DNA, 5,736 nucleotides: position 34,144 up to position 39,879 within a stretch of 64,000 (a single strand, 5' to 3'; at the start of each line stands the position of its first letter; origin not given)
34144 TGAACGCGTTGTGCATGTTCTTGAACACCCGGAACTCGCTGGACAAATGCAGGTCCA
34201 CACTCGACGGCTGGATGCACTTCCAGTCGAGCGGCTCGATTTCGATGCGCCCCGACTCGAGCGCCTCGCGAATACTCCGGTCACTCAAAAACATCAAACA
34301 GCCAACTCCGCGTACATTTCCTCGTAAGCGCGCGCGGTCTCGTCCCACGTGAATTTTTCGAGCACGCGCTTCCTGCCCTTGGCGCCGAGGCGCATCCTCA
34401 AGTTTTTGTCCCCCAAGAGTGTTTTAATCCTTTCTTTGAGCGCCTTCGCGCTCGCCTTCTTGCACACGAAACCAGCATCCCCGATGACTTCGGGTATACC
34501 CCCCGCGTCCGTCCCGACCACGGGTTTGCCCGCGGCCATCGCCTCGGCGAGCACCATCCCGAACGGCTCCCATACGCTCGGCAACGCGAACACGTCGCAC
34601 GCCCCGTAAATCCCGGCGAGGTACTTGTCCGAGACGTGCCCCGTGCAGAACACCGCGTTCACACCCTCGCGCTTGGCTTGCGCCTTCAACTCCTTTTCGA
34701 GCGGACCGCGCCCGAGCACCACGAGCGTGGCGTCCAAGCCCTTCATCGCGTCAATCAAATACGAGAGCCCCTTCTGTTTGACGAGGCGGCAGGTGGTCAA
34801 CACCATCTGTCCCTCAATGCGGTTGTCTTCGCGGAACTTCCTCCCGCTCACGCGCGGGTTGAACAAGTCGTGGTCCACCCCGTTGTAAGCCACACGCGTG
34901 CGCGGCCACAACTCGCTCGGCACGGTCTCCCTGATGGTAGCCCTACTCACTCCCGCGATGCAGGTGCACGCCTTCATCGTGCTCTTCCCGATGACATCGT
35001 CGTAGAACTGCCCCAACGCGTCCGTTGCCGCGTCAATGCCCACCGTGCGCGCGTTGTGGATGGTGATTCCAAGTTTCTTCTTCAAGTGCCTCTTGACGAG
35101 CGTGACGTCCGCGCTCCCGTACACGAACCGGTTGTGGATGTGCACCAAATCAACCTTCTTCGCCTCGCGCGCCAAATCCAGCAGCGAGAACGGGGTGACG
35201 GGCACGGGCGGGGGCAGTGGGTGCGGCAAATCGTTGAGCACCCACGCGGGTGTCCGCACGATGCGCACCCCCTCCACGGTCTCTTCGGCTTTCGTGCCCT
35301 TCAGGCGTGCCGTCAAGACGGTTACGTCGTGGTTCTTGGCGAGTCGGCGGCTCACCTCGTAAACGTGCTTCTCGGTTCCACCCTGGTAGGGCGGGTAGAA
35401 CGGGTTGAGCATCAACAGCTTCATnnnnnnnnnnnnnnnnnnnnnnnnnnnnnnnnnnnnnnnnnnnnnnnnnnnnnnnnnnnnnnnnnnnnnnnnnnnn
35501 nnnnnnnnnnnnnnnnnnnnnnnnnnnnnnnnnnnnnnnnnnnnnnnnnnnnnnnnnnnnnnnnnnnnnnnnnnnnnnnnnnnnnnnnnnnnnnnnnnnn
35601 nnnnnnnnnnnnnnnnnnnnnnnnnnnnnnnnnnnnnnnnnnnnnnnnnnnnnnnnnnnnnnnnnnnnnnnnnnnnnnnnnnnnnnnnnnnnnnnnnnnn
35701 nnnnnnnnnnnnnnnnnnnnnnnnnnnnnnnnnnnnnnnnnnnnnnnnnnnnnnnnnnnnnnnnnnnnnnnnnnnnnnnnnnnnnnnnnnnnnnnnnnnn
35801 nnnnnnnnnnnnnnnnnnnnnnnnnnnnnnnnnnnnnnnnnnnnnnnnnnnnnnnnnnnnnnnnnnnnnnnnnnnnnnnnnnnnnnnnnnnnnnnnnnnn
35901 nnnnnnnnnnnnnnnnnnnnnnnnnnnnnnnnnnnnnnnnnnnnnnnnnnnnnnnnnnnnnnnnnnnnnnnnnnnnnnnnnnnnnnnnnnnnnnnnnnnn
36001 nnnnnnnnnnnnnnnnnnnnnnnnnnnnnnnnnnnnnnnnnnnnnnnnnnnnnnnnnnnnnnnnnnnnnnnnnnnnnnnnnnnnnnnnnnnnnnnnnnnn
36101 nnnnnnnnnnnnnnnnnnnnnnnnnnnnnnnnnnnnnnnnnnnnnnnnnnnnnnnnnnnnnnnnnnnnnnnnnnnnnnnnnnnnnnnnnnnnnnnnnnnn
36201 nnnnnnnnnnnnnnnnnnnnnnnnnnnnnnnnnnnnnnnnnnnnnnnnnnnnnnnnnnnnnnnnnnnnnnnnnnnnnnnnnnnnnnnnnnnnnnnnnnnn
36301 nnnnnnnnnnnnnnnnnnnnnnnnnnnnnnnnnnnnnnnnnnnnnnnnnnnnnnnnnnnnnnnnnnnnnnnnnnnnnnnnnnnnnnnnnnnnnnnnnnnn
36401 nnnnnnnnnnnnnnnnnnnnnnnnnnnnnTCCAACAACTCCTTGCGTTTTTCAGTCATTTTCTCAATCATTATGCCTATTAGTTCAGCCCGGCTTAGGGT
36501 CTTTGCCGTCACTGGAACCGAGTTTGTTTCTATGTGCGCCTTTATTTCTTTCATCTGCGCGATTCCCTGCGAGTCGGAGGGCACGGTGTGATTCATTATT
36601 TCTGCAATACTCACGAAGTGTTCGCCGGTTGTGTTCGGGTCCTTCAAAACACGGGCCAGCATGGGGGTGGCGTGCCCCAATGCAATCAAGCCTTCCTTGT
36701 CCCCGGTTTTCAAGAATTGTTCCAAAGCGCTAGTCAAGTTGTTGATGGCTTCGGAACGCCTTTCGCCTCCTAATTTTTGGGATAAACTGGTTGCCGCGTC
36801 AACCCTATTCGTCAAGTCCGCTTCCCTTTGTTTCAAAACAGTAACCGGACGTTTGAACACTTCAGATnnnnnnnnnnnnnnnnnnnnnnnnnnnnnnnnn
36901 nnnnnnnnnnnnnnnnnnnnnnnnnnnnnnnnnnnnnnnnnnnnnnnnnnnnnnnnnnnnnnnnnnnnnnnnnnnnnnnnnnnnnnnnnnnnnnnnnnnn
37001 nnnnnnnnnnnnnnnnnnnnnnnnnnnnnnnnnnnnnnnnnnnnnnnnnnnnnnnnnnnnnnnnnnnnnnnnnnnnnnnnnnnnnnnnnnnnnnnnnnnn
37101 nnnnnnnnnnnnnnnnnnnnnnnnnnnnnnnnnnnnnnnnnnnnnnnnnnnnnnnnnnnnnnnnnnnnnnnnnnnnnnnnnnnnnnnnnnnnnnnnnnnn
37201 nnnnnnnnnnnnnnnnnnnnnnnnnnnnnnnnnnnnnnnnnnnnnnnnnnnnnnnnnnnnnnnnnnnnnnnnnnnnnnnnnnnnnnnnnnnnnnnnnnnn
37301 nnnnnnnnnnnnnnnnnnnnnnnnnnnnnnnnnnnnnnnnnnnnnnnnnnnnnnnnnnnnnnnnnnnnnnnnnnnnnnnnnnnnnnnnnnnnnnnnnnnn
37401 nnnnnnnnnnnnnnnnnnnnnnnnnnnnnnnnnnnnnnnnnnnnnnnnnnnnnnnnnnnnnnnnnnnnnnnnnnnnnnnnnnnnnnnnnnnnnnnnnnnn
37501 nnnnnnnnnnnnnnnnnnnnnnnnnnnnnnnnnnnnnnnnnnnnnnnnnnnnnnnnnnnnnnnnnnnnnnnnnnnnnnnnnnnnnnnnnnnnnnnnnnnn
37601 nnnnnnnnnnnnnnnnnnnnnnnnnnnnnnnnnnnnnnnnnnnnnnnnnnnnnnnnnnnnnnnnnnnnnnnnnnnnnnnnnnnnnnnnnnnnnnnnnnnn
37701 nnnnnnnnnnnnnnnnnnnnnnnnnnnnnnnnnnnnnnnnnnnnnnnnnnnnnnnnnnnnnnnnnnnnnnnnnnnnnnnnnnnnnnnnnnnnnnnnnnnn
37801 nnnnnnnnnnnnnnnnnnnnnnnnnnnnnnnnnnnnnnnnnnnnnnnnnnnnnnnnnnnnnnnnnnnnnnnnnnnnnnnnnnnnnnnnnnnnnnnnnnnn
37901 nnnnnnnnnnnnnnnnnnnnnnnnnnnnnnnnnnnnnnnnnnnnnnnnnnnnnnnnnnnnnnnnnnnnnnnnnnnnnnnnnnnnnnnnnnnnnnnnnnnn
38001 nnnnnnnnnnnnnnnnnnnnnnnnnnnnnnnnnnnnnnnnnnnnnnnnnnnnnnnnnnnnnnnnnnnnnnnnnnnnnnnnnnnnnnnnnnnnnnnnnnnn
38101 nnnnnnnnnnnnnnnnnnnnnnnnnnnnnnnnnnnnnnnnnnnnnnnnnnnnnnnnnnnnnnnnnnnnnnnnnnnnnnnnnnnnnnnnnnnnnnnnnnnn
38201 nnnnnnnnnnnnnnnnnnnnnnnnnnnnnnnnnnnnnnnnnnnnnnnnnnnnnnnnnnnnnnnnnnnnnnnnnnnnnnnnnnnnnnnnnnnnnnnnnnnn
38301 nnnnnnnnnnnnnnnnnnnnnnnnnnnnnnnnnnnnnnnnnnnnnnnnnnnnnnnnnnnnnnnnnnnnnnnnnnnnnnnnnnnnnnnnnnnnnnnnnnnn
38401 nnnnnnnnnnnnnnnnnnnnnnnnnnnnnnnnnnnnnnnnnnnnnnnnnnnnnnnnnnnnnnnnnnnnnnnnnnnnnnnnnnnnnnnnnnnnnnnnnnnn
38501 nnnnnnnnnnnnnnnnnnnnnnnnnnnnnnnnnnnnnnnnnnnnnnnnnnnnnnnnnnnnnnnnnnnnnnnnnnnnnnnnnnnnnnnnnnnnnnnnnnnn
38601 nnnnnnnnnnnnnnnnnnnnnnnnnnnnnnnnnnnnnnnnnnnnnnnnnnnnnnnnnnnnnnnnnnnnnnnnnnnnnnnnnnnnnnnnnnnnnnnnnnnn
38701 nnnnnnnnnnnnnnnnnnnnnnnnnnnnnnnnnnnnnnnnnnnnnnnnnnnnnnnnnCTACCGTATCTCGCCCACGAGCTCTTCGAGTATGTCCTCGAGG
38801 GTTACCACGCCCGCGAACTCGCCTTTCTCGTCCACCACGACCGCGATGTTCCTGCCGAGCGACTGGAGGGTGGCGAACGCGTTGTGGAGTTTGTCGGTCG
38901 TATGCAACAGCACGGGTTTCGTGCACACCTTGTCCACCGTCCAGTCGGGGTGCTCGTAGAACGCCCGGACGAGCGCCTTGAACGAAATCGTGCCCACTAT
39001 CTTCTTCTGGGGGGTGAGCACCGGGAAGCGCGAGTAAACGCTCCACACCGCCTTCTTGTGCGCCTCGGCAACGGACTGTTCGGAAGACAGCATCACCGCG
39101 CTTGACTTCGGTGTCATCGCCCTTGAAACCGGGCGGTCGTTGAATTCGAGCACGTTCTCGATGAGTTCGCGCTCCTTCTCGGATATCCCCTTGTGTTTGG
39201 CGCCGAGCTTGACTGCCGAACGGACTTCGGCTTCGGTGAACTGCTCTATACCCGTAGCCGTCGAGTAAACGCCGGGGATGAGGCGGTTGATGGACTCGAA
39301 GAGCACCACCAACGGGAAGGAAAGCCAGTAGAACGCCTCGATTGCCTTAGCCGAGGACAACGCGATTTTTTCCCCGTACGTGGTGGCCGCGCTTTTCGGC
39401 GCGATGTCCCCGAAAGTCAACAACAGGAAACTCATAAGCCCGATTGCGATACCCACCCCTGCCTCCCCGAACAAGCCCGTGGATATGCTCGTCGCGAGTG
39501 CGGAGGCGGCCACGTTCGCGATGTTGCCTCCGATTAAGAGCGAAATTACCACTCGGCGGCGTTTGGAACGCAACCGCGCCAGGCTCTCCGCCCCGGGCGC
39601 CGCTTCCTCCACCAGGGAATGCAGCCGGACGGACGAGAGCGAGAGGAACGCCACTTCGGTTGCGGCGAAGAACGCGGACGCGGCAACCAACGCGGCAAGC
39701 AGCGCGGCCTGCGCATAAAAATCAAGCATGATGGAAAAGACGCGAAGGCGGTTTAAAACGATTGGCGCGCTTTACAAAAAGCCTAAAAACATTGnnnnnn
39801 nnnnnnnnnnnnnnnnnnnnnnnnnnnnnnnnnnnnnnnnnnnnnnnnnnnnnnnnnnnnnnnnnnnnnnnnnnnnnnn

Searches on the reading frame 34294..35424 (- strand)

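Call 10: search_protein_families(library=pfam, proteins=[window:34294-35424:-], max_evalue=0.01)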
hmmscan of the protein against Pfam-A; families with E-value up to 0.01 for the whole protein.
window:34294-35424:- (376 aa): 6 families
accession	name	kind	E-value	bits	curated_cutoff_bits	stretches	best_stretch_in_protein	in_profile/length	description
PF00534.26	Glycos_transf_1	-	4.3e-40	137.5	26.4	1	204-353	14-172/172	Glycosyl transferases group 1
PF13692.12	Glyco_trans_1_4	-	1.9e-32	112.9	27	1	207-339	3-142/142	Glycosyl transferases group 1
PF13439.12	Glyco_transf_4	-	8.7e-19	68.6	28.5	1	15-186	2-169/170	Glycosyltransferase Family 4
PF13579.12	Glyco_trans_4_4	-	1.2e-10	42.4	29.7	1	15-179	1-153/158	Glycosyl transferase 4-like domain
PF20706.3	GT4-conflict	-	2.6e-07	30.4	26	1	207-365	199-383/385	Family 4 Glycosyltransferase in conflict systems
PF13524.12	Glyco_trans_1_2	-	4.4e-07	30.4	25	1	263-367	34-142/144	Glycosyl transferase-like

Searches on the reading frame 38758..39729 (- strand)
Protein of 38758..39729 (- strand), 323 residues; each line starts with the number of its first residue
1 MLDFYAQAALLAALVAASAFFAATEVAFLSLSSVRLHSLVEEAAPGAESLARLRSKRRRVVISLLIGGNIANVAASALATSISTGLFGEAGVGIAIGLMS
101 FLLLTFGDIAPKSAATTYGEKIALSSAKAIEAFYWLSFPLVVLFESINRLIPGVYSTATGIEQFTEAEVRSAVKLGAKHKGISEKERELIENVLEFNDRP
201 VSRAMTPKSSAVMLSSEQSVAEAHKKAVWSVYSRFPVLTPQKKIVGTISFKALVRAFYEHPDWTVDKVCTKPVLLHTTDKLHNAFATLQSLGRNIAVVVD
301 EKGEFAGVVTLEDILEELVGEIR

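Call 10: search_protein_families(library=pfam, proteins=[window:38758-39729:-], max_evalue=0.01)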
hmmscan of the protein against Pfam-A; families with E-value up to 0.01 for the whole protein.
window:38758-39729:- (323 aa): 2 families
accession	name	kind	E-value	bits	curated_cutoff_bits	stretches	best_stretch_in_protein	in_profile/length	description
PF01595.25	CNNM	-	4.3e-39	134.5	28.4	1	11-186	3-181/181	Cyclin M transmembrane N-terminal domain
PF00571.33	CBS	-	1.2e-13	51.6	24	2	268-319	4-56/57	CBS domain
